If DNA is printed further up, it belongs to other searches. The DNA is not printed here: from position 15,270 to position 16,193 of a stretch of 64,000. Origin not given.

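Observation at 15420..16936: Permuted two-gene HipA-family kinase module: Zn-ribbon kinase first, then a HipS-like domain fused to an Xre HTH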

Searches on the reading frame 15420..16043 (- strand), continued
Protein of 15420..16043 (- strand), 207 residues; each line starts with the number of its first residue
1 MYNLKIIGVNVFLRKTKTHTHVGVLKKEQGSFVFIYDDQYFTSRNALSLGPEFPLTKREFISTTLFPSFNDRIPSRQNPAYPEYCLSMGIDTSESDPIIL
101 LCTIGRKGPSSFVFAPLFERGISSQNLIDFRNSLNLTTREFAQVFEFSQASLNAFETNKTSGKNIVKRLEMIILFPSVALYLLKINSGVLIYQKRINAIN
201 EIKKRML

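Call 51: search_solved_structures(query=A1, max_evalue=1, show_alignments=4)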
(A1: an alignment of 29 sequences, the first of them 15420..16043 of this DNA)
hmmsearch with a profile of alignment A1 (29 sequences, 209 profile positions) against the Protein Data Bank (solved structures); distinct sequences matched with E-value up to 1: 22.
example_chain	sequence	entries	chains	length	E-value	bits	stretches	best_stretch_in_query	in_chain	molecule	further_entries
8tac_A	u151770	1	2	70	0.00068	22.1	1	122-173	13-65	DBP48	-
7czo_A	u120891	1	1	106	0.015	17.7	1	21-75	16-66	Uncharacterized protein HI_0666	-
7ab3_B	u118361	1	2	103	0.027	16.9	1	21-72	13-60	Couple_hipA domain-containing protein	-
7ab4_B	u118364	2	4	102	0.028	16.9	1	21-72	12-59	Couple_hipA domain-containing protein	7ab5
3fbr_A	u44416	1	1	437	0.075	15.4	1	20-110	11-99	Serine/threonine-protein kinase toxin HipA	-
4yg7_D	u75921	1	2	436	0.076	15.4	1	20-110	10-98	Serine/threonine-protein kinase HipA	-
3dnt_A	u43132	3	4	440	0.076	15.4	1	20-110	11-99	Protein hipA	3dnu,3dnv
3hzi_A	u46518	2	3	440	0.076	15.4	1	20-110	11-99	Protein hipA | Serine/threonine-protein kinase HipA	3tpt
3tpb_A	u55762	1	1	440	0.076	15.4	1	20-110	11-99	Serine/threonine-protein kinase HipA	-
3tpd_A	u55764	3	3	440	0.076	15.4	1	20-110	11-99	Serine/threonine-protein kinase HipA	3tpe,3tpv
5k98_A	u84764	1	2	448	0.078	15.4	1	20-110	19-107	Serine/threonine-protein kinase HipA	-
2wiu_A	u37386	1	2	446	0.078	15.4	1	20-110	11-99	PROTEIN HIPA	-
2p5t_A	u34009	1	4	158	0.13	14.6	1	125-163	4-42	Putative transcriptional regulator PezA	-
9tv9_A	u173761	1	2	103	0.16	14.4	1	119-177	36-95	Antitoxin HigA-2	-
3mlf_A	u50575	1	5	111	0.18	14.2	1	121-166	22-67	transcriptional regulator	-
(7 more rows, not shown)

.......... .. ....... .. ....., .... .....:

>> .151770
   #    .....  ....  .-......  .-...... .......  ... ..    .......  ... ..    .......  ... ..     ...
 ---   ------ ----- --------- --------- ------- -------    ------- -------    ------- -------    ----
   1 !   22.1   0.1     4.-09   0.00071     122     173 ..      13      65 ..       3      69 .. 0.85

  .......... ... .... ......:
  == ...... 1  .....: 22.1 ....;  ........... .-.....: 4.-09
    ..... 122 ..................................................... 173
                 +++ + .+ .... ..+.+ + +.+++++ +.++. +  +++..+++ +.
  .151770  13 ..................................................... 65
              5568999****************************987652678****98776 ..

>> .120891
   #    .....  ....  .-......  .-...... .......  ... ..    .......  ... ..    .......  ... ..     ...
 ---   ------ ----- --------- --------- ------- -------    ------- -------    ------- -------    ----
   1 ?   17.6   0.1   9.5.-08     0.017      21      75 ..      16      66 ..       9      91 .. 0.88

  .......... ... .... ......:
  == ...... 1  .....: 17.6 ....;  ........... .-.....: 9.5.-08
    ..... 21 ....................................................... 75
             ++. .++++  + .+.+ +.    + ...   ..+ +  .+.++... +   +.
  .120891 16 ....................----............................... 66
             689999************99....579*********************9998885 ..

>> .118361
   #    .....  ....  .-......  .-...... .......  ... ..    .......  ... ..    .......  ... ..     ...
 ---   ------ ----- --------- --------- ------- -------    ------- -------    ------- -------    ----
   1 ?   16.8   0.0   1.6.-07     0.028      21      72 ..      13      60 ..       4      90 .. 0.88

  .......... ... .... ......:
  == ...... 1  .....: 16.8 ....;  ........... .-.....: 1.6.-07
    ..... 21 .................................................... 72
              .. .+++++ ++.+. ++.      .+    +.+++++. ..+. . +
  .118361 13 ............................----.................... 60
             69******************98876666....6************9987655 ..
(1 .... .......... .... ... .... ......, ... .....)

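Call 53: search_protein_families(library=pfam, proteins=[P0290, P0305, P0294, P0287, P0274, P0251, P0262], max_evalue=0.1)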
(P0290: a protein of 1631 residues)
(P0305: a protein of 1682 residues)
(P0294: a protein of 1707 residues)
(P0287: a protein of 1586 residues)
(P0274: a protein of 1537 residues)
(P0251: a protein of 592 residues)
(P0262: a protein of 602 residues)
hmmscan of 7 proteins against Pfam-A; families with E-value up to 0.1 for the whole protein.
P0290 (1631 aa): 4 families
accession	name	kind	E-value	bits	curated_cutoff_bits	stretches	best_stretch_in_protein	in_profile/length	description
PF13657.11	Couple_hipA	-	1.8e-06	28.8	22.5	1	16-104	8-92/99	HipA N-terminal domain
PF13560.12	HTH_31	-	4.7e-05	24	27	1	123-162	5-46/64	Helix-turn-helix domain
PF01381.28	HTH_3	-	5.9e-05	23.5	23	1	124-157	1-34/55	Helix-turn-helix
PF07405.16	DUF1506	-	0.054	14.1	25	0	662-715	21-72/127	Protein of unknown function (DUF1506)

P0305 (1682 aa): 8 families
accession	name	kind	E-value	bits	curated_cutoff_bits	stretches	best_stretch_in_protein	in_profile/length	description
PF13657.11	Couple_hipA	-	4e-08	34.1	22.5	1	15-104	7-92/99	HipA N-terminal domain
PF13560.12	HTH_31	-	0.00011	22.9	27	1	124-157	6-39/64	Helix-turn-helix domain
PF01381.28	HTH_3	-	0.00018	21.9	23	1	125-157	2-34/55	Helix-turn-helix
PF00931.28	NB-ARC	-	0.0002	21.1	23.5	1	431-548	3-119/248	NB-ARC domain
PF00416.27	Ribosomal_S13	-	0.026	15.4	31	1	1337-1395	42-104/128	Ribosomal protein S13/S18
PF12844.13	HTH_19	-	0.047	14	30.2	0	125-176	5-57/64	Helix-turn-helix domain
PF13191.12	AAA_16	-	0.063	14.2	32.6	0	443-469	24-50/167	AAA ATPase domain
PF02796.21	HTH_7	-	0.075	13.6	23.8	0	124-154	14-43/45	Helix-turn-helix domain of resolvase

P0294 (1707 aa): 6 families
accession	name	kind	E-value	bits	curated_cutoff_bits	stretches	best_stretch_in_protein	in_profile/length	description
PF13657.11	Couple_hipA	-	9.4e-09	36.1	22.5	1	18-106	7-91/99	HipA N-terminal domain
PF01381.28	HTH_3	-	1.6e-08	34.8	23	1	158-207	1-51/55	Helix-turn-helix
PF12844.13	HTH_19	-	1.8e-06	28.2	30.2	1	157-208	3-55/64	Helix-turn-helix domain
PF13191.12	AAA_16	-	0.0062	17.5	32.6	1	456-488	14-47/167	AAA ATPase domain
PF13560.12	HTH_31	-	0.015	16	27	1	158-191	6-39/64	Helix-turn-helix domain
PF13443.12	HTH_26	-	0.021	15.5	22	1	157-205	1-51/63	Cro/C1-type HTH DNA-binding domain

P0287 (1586 aa): 4 families
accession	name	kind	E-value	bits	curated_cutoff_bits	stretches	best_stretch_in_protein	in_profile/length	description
PF13657.11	Couple_hipA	-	1.6e-10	41.8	22.5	1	16-104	8-92/99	HipA N-terminal domain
PF01381.28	HTH_3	-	0.00016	22.1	23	1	122-168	1-48/55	Helix-turn-helix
PF13191.12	AAA_16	-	0.015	16.3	32.6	1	420-447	23-51/167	AAA ATPase domain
PF20432.4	Xre-like-HTH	-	0.045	14.5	25.8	1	114-154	7-43/63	Antitoxin Xre-like helix-turn-helix domain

P0274 (1537 aa): 5 families
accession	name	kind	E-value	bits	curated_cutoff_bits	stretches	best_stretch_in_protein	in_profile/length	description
PF01381.28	HTH_3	-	2e-06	28.2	23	1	124-157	1-34/55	Helix-turn-helix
PF13191.12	AAA_16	-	0.0011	19.9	32.6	1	432-480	23-68/167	AAA ATPase domain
PF12844.13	HTH_19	-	0.0011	19.3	30.2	1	124-169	4-50/64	Helix-turn-helix domain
PF08220.18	HTH_DeoR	-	0.0051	17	21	0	128-150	10-32/57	DeoR-like helix-turn-helix domain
PF13560.12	HTH_31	-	0.0071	17.1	27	1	124-154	6-36/64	Helix-turn-helix domain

P0251 (592 aa): 6 families
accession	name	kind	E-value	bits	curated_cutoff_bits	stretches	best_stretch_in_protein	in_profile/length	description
PF13657.11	Couple_hipA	-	1.6e-10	41.8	22.5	1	23-113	7-93/99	HipA N-terminal domain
PF13560.12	HTH_31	-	4.9e-05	24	27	1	131-176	6-54/64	Helix-turn-helix domain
PF01381.28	HTH_3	-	5.7e-05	23.5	23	1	131-165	1-36/55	Helix-turn-helix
PF22495.2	HTH_92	-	0.0015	18.2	27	1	133-176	2-45/45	RsaL-like HTH domain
PF15731.11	MqsA_antitoxin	-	0.0025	18.3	30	1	123-177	65-121/131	Antitoxin component of bacterial toxin-antitoxin system, MqsA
PF12844.13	HTH_19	-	0.0053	17.1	30.2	1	131-187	4-59/64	Helix-turn-helix domain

P0262 (602 aa): 6 families
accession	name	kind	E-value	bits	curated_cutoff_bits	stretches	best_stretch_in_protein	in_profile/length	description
PF13657.11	Couple_hipA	-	4e-08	34.1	22.5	1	22-115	6-91/99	HipA N-terminal domain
PF12844.13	HTH_19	-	2.1e-06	28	30.2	1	135-183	4-51/64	Helix-turn-helix domain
PF01381.28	HTH_3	-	1.6e-05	25.3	23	1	135-167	1-33/55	Helix-turn-helix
PF13560.12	HTH_31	-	0.029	15.1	27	1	135-165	6-36/64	Helix-turn-helix domain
PF13413.12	HTH_25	-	0.033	14.4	24.6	1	135-168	2-35/62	Helix-turn-helix domain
PF13588.12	HSDR_N_2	-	0.052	14.1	25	0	401-447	24-69/110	Type I restriction enzyme R protein N terminus (HSDR_N)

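Call 54: find_encoding_contigs(protein=P0305, flank=4000, max_places=3)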
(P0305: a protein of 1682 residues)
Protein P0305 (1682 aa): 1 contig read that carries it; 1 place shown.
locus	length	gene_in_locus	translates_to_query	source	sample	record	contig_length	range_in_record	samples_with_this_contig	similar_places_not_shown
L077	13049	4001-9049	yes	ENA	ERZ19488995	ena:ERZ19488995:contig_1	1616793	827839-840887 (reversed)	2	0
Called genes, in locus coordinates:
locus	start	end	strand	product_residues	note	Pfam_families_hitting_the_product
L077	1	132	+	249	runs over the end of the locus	PF07963:N_methyl (weak)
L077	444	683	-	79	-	-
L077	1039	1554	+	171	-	-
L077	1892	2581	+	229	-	PF04383:KilA-N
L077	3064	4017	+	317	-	PF07804:HipA_C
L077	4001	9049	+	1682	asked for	PF13657:Couple_hipA (weak)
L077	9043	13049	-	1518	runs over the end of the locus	PF00270:DEAD (faint), PF13086:AAA_11 (weak), PF13245:AAA_19, PF13604:AAA_30 (faint), PF20720:nSTAND3 (weak), PF13087:AAA_12, PF04480:DUF559 (weak), PF18741:MTES_1575, +1 more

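Call 66: find_related_loci(query=A1, collection=viral_contigs, flank=8000)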
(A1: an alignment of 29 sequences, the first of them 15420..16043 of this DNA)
Query A1 (207 aa) in viral_contigs; peptide patterns used: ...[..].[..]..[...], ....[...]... (x = any residue, [..] = any of these).
20 stretches matched a pattern, but none encodes a relative of the query by tblastn (E <= 1e-3).

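Call 67: search_dna_similar(query=window:15420-16043:-, collection=plasmids, mode=protein, max_evalue=0.001, max_rows=15)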
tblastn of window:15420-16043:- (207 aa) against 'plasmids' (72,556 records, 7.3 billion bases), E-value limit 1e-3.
No match.

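Call 77: search_protein_families(library=padloc, proteins=[P0251, P0262, P0243, P0290, P0305, P0246, P0271, P0257], max_evalue=0.001)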
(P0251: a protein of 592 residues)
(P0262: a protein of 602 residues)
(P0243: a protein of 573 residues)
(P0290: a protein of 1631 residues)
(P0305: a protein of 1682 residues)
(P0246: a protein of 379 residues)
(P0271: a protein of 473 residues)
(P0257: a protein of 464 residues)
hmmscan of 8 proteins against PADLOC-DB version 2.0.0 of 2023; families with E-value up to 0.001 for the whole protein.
P0251 (592 aa): 7 families
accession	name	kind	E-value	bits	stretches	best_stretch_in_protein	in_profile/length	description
PDLC04347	PDC-M03B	-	4.3e-13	47.4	1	20-111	14-107/245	-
PDLC04348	PDC-M03B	-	4.4e-12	44.2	1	24-111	20-109/248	-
PDLC04352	PDC-M03B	-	2.1e-08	32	1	22-113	19-116/250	-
PDLC04349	PDC-M03B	-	2.2e-07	28.7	1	12-112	10-109/232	-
PDLC03947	RmrA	-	2.6e-06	24.5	1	121-193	6-77/383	-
PDLC02926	HTH_VI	-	2e-05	22.8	1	130-166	5-41/92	-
PDLC04346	PDC-M03B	-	0.00022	18.9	1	62-125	12-76/262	-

P0262 (602 aa): 4 families
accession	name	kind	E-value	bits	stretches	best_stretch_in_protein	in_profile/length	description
PDLC04347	PDC-M03B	-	1.4e-08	32.6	1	24-113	20-104/245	-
PDLC04352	PDC-M03B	-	1e-07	29.8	1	20-124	17-123/250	-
PDLC04348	PDC-M03B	-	2.8e-07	28.5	1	21-110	17-103/248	-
PDLC02926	HTH_VI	-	8.4e-05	20.8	1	135-167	6-38/92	-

P0243 (573 aa): 6 families
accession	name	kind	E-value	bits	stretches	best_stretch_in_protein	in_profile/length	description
PDLC04347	PDC-M03B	-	9.5e-13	46.3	1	24-123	20-119/245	-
PDLC04348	PDC-M03B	-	3e-09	34.9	1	24-114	20-112/248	-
PDLC04352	PDC-M03B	-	4.9e-08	30.8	1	23-120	20-123/250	-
PDLC04349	PDC-M03B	-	2.5e-06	25.3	1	23-113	22-110/232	-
PDLC04351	PDC-M03B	-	4.5e-05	21.1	1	26-93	23-92/255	-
PDLC04346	PDC-M03B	-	0.00031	18.4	1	59-124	9-75/262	-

P0290 (1631 aa): 6 families
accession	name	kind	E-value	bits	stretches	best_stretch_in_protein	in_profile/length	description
PDLC03991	PD-Lambda-4_A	-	8.3e-47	157.5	2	214-540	6-333/1283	-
PDLC04347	PDC-M03B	-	9.4e-11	39.8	1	13-104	15-108/245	-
PDLC03990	PD-Lambda-4_A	-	8e-10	35.4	1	886-1045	256-411/943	-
PDLC04348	PDC-M03B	-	1.7e-06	25.9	1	16-107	20-113/248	-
PDLC04346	PDC-M03B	-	9.9e-05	20.1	1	53-115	11-74/262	-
PDLC02926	HTH_VI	-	0.00096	17.4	0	124-158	6-40/92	-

P0305 (1682 aa): 5 families
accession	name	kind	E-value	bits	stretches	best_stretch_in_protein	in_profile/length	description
PDLC03991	PD-Lambda-4_A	-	7.8e-52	174.2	2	715-1030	457-764/1283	-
PDLC03990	PD-Lambda-4_A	-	1.7e-16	57.5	1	710-1019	106-412/943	-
PDLC04347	PDC-M03B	-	1.7e-08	32.4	1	10-98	12-101/245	-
PDLC04348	PDC-M03B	-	4.7e-06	24.5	1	15-98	19-103/248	-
PDLC02926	HTH_VI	-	0.00095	17.4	0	124-163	6-46/92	-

P0246 (379 aa): 6 families
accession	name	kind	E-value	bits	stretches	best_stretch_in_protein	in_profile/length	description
PDLC04347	PDC-M03B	-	2e-13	48.5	1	12-107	8-104/245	-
PDLC04348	PDC-M03B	-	5.8e-10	37.3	1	18-104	16-103/248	-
PDLC04352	PDC-M03B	-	2.9e-07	28.3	1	18-94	17-99/250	-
PDLC04349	PDC-M03B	-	1.4e-05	22.8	1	17-93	17-94/232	-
PDLC04346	PDC-M03B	-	0.00037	18.2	1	56-118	8-71/262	-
PDLC04351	PDC-M03B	-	0.00069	17.2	1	19-89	18-90/255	-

P0271 (473 aa): 5 families
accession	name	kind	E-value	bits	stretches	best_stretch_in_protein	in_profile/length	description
PDLC04347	PDC-M03B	-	1.5e-13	48.9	1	20-112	15-104/245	-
PDLC04352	PDC-M03B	-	5.4e-09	34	1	20-124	16-125/250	-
PDLC04348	PDC-M03B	-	4.7e-08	31.1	1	21-110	16-104/248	-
PDLC04349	PDC-M03B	-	9.5e-08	29.9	1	20-116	18-110/232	-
PDLC04346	PDC-M03B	-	1.5e-05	22.7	1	67-112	14-60/262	-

P0257 (464 aa): 4 families
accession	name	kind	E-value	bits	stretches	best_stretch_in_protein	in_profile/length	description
PDLC04347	PDC-M03B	-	4.5e-13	47.4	1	26-110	21-104/245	-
PDLC04348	PDC-M03B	-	3.9e-11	41.1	1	24-126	19-125/248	-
PDLC04352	PDC-M03B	-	3.9e-08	31.1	1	23-123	19-126/250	-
PDLC04349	PDC-M03B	-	6.8e-07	27.1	1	23-113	21-109/232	-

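Call 81: find_encoding_contigs(protein=P0251, flank=4000, max_places=3)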
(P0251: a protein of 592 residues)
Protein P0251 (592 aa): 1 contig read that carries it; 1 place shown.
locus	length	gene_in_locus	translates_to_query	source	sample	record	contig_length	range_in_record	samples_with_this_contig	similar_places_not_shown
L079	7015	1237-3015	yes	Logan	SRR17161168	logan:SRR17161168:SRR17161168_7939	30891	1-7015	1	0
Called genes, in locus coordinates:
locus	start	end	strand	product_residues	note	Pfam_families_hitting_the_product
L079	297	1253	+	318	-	PF07804:HipA_C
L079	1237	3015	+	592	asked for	PF13657:Couple_hipA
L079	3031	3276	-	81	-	-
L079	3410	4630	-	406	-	PF13637:Ank_4 (faint), PF00023:Ank (faint), PF13606:Ank_3 (faint), PF12796:Ank_2 (weak)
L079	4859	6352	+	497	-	PF00534:Glycos_transf_1, PF13692:Glyco_trans_1_4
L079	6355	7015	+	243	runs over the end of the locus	PF13489:Methyltransf_23, PF08241:Methyltransf_11, PF08242:Methyltransf_12 (weak)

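Call 82: find_encoding_contigs(protein=P0290, flank=4000, max_places=3)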
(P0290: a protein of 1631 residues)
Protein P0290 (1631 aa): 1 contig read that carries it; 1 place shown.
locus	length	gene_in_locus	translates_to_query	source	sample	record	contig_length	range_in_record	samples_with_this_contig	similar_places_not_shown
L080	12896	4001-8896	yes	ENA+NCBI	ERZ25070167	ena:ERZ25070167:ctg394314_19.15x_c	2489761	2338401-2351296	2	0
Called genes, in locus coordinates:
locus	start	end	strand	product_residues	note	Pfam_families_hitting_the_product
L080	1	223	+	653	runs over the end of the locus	-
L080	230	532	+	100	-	-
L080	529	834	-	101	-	-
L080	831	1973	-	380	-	PF01795:Methyltransf_5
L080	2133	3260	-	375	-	PF00378:ECH_1, PF16113:ECH_2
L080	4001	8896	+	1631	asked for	PF13657:Couple_hipA (weak)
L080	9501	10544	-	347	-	PF01548:DEDD_Tnp_IS110, PF02371:Transposase_20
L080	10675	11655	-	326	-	PF04754:Transposase_31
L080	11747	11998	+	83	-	-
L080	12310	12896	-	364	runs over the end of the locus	PF04754:Transposase_31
